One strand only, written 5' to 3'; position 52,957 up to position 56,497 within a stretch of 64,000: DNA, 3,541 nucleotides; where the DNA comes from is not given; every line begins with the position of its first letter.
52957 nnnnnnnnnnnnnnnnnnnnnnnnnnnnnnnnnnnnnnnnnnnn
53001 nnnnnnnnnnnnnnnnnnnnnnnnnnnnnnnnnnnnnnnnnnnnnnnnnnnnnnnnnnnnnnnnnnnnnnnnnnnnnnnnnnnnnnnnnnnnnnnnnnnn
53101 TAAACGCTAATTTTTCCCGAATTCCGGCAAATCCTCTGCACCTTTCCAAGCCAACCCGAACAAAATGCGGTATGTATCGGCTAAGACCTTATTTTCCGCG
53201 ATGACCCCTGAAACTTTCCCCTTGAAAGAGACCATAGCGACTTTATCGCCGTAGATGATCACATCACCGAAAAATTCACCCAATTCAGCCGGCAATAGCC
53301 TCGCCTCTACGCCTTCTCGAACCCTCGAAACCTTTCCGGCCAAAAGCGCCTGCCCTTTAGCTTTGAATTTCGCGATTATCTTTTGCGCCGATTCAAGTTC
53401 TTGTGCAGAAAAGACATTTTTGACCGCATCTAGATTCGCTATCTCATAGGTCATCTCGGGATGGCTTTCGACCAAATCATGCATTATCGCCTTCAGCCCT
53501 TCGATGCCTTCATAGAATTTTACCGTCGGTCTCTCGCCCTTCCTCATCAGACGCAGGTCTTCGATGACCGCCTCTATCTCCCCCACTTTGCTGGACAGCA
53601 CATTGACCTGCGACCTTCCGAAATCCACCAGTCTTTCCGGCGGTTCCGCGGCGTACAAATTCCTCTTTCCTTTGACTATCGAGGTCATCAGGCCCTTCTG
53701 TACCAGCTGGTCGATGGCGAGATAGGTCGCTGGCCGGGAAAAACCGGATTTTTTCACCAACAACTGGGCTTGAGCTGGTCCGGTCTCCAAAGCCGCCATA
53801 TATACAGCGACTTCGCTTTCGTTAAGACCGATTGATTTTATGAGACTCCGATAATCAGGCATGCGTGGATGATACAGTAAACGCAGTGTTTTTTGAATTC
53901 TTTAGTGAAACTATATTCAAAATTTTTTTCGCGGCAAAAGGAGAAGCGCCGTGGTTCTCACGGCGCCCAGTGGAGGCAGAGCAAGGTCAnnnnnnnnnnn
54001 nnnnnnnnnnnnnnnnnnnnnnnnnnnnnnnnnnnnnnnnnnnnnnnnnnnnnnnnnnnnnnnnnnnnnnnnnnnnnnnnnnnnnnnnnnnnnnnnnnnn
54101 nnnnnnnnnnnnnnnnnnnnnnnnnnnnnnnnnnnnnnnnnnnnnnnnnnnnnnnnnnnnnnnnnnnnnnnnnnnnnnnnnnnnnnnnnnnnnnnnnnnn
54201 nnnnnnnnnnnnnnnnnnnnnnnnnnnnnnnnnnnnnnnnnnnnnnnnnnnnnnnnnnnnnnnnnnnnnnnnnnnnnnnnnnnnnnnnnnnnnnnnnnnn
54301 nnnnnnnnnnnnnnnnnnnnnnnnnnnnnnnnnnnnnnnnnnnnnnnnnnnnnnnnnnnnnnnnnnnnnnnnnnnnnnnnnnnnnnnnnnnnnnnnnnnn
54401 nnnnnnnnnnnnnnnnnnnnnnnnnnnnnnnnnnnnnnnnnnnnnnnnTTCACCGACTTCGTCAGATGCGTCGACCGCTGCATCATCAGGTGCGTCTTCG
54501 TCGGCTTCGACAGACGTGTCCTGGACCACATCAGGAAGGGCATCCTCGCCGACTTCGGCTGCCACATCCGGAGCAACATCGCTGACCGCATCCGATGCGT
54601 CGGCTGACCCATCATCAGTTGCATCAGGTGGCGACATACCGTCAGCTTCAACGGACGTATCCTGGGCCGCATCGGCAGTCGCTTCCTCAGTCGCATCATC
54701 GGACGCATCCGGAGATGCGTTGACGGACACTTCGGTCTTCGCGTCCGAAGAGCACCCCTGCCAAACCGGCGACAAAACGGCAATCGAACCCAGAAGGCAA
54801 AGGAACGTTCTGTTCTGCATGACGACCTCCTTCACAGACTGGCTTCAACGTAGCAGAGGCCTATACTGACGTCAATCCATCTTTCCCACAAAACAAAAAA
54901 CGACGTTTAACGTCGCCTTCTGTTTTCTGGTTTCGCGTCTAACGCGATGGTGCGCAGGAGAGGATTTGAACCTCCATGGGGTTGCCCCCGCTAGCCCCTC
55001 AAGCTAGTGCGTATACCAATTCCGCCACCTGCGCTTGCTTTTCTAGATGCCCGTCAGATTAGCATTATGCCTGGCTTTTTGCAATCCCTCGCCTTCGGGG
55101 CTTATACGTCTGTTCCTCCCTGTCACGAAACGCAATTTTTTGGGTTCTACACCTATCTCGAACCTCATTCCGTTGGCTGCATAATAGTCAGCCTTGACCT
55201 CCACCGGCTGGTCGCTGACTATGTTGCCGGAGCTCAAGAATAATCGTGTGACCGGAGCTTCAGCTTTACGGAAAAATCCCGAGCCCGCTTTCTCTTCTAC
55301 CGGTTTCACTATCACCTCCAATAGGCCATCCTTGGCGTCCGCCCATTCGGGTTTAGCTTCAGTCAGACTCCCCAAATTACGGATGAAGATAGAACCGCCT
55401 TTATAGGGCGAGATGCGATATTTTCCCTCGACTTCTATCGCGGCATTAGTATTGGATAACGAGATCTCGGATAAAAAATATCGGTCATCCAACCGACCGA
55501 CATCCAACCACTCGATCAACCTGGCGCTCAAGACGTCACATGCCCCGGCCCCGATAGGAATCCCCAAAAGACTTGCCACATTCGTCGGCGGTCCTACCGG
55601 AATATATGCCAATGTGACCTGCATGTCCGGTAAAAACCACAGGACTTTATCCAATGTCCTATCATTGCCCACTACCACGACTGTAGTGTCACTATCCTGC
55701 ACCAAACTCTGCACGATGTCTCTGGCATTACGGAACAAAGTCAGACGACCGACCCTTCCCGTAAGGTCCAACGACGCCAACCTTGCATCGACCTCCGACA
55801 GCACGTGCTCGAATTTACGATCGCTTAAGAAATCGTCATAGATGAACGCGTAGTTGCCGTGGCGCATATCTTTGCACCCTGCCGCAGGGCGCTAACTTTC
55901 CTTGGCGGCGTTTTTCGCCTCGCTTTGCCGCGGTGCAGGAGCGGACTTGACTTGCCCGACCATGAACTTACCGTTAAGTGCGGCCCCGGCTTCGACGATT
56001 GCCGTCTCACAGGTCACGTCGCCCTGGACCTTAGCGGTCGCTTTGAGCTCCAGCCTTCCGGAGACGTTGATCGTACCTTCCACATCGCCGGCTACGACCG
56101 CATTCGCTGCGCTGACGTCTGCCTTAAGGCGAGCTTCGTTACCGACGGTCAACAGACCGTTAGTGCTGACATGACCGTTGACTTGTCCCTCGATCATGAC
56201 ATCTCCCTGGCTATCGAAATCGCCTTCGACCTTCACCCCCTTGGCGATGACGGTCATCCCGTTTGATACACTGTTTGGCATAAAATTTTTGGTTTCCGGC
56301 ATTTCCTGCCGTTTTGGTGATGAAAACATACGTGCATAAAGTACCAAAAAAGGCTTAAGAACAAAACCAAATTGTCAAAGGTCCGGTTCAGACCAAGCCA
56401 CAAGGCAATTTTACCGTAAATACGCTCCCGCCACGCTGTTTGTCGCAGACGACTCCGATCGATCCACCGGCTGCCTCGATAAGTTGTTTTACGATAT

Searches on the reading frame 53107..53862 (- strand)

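Call 8: search_protein_families(library=pfam, proteins=[window:53107-53862:-], max_evalue=1)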
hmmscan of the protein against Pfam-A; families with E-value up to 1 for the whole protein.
window:53107-53862:- (251 aa): 3 families
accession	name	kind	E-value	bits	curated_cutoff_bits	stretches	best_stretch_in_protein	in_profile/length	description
PF01978.25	TrmB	-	5.2e-11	42.7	25.6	1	10-76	3-68/68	Sugar-specific transcriptional regulator TrmB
PF13730.12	HTH_36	-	0.0062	16.8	25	1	34-58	30-54/55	Helix-turn-helix domain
PF01047.28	MarR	-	0.037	14.4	24.6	1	18-60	6-48/59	MarR family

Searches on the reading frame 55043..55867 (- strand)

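Call 8: search_protein_families(library=pfam, proteins=[window:55043-55867:-], max_evalue=1)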
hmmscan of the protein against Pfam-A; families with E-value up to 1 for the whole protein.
window:55043-55867:- (274 aa): 1 family
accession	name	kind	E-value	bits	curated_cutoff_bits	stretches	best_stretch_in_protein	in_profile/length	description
PF00781.29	DAGK_cat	-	1.1e-05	25.5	23.6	1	8-125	4-124/125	Diacylglycerol kinase catalytic domain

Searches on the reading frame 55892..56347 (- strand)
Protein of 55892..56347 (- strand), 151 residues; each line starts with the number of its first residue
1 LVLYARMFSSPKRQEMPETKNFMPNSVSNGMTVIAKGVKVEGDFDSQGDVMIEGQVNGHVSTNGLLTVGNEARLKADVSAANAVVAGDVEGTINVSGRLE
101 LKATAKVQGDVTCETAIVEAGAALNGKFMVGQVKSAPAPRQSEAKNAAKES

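Call 8: search_protein_families(library=pfam, proteins=[window:55892-56347:-], max_evalue=1)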
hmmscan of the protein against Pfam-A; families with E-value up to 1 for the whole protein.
window:55892-56347:- (151 aa): 4 families
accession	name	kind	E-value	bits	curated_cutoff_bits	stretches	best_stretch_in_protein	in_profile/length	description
PF04519.19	Bactofilin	-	1e-26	93.5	27.9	1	32-128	1-97/98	Polymer-forming cytoskeletal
PF04357.19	TamB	-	0.0038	17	22.4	1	55-139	14-99/381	TamB, inner membrane protein subunit of TAM complex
PF20597.4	pAdhesive_15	-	0.064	13.6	23.8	1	40-109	17-84/254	Putative Ice-binding-like adhesive domain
PF10833.13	DUF2572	-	0.53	10.3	23.8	0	79-117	145-183/219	Protein of unknown function (DUF2572)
